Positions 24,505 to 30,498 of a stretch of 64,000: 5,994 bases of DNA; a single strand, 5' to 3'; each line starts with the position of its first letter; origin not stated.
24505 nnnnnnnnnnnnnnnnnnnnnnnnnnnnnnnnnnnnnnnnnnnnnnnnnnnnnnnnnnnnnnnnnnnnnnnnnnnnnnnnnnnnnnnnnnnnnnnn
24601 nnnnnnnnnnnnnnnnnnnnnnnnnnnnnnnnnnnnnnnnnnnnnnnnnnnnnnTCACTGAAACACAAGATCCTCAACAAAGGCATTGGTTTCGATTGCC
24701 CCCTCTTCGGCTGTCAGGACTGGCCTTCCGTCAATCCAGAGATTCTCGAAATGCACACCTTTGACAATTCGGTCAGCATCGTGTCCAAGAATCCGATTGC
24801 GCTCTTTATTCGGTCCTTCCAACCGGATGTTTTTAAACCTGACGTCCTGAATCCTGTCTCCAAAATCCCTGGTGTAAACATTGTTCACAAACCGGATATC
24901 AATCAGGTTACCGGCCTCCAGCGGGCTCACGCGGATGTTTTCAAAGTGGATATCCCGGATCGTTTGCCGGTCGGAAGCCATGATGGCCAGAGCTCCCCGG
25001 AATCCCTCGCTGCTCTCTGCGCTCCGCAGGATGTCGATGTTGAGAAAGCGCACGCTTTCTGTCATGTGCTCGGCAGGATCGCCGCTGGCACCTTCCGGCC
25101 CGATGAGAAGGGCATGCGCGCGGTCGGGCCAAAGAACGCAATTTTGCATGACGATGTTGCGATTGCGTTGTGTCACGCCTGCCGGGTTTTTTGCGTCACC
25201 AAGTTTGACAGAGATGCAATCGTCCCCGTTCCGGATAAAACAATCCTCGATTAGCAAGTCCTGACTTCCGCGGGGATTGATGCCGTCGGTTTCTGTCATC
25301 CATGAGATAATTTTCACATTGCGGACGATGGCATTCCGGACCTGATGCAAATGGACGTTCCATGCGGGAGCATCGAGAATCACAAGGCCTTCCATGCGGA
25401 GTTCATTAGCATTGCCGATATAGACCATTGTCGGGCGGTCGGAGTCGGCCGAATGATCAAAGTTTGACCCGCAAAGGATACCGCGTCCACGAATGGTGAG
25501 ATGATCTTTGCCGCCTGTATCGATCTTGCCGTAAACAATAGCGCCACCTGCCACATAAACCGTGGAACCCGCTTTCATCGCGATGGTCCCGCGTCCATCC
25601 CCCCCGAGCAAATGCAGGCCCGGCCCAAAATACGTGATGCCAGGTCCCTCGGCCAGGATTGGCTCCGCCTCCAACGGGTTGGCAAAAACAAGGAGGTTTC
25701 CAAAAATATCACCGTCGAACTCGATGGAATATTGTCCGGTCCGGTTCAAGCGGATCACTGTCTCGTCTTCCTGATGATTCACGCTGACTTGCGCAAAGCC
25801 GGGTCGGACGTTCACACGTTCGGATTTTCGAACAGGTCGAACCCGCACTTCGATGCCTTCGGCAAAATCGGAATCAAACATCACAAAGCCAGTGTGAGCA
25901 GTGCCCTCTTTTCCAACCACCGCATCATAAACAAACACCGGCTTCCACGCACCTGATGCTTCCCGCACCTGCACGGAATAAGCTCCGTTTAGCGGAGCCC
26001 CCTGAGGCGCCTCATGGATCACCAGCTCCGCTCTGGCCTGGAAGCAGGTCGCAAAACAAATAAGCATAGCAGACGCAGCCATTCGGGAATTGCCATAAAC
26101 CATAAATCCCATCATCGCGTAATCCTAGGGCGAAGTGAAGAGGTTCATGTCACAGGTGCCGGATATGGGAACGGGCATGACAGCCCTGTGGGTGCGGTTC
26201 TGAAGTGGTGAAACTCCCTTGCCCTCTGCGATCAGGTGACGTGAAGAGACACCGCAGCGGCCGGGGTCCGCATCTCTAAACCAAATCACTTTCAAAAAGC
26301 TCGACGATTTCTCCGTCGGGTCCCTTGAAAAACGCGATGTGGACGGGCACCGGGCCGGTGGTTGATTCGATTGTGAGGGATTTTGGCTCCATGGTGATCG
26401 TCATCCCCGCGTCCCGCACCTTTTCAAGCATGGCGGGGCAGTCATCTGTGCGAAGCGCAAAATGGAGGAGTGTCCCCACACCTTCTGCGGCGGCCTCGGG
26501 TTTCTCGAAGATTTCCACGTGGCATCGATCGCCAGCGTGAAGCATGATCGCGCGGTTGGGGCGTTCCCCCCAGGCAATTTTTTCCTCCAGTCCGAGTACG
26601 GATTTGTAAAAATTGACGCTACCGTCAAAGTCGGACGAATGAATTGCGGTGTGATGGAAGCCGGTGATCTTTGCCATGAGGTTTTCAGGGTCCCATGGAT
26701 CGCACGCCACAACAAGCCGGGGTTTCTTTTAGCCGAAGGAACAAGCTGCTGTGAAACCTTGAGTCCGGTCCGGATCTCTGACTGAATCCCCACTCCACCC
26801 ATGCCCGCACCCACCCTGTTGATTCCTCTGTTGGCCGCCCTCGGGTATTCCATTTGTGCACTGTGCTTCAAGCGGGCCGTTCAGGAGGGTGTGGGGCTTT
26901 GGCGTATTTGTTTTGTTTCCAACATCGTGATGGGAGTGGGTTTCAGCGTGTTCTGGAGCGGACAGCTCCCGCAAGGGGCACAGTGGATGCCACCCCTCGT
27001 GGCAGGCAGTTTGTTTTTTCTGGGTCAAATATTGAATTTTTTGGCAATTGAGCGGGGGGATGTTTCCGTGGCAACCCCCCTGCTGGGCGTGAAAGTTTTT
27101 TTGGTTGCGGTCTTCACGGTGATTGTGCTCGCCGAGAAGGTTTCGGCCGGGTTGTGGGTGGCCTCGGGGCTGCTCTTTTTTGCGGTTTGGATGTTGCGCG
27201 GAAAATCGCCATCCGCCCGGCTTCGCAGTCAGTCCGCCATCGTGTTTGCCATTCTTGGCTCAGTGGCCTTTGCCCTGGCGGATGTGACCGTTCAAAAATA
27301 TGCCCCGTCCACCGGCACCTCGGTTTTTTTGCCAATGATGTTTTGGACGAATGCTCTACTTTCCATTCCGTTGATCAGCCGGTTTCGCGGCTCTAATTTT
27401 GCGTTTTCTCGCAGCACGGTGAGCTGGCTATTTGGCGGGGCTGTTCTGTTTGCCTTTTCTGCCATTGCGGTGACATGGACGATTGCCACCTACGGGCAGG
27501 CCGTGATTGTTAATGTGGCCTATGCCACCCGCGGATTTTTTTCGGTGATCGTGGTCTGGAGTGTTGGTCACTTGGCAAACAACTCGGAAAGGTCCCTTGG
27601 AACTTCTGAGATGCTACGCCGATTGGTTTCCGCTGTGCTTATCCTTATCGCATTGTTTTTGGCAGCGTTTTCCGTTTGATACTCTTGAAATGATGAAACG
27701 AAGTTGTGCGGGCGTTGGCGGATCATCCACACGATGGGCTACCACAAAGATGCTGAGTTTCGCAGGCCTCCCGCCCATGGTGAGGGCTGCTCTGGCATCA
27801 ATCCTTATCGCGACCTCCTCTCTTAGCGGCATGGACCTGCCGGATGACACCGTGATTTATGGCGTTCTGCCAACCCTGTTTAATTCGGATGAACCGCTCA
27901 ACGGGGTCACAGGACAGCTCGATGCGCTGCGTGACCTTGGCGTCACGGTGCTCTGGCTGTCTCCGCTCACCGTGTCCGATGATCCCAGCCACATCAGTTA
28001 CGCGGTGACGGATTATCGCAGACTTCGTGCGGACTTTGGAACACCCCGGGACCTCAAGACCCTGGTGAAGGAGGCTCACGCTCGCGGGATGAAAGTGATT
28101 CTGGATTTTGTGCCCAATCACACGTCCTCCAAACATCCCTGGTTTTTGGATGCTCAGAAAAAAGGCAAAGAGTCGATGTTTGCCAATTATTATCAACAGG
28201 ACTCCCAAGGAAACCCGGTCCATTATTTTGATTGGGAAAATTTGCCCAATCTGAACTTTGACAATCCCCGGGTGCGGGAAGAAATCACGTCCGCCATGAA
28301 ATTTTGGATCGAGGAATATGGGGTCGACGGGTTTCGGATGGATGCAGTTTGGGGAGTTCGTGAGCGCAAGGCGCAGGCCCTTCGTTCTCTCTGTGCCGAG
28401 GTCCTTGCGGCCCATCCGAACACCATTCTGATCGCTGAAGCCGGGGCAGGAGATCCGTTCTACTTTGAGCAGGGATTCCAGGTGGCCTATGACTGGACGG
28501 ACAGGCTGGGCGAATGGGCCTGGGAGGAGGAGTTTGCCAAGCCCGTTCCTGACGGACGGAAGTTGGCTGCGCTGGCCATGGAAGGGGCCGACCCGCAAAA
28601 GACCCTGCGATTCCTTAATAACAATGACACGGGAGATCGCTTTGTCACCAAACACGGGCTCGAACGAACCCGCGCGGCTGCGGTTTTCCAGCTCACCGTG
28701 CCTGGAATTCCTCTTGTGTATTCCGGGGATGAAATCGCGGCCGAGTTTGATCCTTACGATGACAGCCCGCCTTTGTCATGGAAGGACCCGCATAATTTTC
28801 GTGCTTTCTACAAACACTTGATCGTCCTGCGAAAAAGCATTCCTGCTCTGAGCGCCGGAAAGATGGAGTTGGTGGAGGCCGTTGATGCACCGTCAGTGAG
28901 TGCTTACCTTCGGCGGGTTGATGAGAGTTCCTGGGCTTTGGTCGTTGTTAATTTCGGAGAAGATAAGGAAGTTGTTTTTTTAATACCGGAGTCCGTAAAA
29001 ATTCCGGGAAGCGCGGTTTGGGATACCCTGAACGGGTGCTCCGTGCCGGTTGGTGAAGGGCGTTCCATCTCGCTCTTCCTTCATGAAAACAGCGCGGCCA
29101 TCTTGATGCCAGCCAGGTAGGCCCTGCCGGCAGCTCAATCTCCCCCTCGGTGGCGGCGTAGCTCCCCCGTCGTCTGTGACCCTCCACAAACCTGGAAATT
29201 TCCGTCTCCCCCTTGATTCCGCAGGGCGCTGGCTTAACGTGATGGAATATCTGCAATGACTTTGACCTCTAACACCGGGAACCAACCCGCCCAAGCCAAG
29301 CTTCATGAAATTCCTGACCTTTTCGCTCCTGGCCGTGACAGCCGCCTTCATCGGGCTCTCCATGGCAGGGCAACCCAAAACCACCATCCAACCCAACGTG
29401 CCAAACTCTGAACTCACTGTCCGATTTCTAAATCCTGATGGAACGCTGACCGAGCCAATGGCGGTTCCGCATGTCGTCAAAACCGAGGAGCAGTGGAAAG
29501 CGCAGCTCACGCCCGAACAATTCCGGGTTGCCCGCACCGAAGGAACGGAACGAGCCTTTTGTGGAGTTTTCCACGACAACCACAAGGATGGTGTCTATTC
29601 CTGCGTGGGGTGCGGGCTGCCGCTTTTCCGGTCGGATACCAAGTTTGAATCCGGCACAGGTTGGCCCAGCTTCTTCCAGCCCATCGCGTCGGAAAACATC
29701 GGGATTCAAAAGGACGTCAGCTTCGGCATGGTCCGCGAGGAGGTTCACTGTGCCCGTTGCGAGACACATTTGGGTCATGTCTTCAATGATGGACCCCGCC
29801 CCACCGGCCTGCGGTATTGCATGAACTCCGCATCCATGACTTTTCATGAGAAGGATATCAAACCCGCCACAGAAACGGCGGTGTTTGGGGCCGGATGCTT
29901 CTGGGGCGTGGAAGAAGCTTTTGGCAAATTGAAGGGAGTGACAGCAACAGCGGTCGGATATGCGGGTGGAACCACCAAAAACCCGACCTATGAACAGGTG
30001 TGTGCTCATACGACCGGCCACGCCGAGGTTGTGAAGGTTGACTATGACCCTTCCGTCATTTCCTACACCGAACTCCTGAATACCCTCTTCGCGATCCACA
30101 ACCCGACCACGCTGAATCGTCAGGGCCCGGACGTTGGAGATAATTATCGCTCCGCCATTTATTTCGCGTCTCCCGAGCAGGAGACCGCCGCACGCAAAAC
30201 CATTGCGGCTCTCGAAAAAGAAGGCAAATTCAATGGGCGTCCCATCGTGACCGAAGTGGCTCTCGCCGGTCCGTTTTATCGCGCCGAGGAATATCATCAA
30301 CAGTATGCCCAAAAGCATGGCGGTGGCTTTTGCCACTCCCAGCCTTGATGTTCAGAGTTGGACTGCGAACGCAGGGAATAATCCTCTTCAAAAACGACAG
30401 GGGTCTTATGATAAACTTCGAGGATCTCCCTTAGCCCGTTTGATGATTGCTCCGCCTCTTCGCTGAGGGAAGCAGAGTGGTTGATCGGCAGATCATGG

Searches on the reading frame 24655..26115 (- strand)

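Call 8: search_protein_families(library=pfam, proteins=[window:24655-26115:-], max_evalue=0.001)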
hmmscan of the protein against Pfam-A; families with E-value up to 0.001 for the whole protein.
window:24655-26115:- (486 aa): 1 family
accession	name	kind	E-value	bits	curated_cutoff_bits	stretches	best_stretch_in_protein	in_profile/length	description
PF00295.23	Glyco_hydro_28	-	1.7e-18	67.3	22.9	1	222-463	85-308/324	Glycosyl hydrolases family 28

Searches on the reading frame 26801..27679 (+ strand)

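Call 8: search_protein_families(library=pfam, proteins=[window:26801-27679:+], max_evalue=0.001)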
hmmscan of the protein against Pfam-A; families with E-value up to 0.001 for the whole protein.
window:26801-27679:+ (292 aa): 1 family
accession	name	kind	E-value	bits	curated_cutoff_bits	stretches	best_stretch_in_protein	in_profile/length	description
PF00892.27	EamA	-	3.2e-09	37.6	28.2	1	7-132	5-133/135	EamA-like transporter family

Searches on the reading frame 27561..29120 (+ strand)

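Call 8: search_protein_families(library=pfam, proteins=[window:27561-29120:+], max_evalue=0.001)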
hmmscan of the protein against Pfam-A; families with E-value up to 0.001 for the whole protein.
window:27561-29120:+ (519 aa): 2 families
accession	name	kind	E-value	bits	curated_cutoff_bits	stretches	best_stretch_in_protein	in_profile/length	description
PF00128.31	Alpha-amylase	-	2e-46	159.6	22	1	113-266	18-193/446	Alpha amylase, catalytic domain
PF11941.14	DUF3459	-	4e-05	24.4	22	1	416-481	1-58/90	Domain of unknown function (DUF3459)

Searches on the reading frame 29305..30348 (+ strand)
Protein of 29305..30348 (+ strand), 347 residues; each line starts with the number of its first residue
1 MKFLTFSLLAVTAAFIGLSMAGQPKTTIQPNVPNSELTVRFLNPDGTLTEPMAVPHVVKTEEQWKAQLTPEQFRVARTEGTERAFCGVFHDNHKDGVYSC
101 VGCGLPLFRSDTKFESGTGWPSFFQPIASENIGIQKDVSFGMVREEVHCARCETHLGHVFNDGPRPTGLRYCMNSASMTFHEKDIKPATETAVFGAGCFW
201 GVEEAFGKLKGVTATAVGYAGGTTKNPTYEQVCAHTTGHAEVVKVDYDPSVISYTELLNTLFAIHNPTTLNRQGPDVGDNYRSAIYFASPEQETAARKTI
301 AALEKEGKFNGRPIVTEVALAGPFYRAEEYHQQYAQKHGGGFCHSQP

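Call 8: search_protein_families(library=pfam, proteins=[window:29305-30348:+], max_evalue=0.001)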
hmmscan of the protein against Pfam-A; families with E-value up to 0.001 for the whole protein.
window:29305-30348:+ (347 aa): 2 families
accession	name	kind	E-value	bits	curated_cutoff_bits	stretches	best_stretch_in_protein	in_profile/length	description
PF01625.27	PMSR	-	3.4e-62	209.6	23.7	1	191-344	1-153/153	Peptide methionine sulfoxide reductase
PF01641.26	SelR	-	1.6e-49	167.1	24.9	1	68-181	1-115/116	SelR domain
